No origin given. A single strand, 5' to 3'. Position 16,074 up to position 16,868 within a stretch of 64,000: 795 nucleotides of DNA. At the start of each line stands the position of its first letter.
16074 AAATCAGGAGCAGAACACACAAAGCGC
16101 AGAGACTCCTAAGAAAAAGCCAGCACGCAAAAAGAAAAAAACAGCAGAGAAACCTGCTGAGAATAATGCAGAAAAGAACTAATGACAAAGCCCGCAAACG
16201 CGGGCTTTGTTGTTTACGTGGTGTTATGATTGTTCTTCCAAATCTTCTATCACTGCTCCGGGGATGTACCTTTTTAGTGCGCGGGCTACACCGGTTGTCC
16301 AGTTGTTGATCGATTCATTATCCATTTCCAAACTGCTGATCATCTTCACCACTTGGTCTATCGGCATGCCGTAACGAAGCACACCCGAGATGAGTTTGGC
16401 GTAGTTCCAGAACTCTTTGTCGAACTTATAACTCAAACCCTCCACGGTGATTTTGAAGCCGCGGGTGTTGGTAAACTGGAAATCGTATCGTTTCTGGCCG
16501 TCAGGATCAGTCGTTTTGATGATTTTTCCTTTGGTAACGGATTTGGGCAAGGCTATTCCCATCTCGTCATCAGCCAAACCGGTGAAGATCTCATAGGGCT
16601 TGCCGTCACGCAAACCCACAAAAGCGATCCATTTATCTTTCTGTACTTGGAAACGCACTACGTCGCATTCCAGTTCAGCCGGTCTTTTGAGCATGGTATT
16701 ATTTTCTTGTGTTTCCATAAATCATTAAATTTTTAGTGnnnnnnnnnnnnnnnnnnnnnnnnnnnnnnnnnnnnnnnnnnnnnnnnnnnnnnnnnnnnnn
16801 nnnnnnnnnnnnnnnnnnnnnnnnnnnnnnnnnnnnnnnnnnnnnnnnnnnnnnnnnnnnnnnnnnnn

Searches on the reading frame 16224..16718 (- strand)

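Call 109: search_protein_families(library=pfam, proteins=[window:16224-16718:-], max_evalue=0.001)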
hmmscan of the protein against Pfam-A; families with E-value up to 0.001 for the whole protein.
window:16224-16718:- (164 aa): 1 family
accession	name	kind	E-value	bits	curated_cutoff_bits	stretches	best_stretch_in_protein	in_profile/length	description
PF12637.14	TSCPD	-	0.0001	22.9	22.8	1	104-151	41-87/88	TSCPD domain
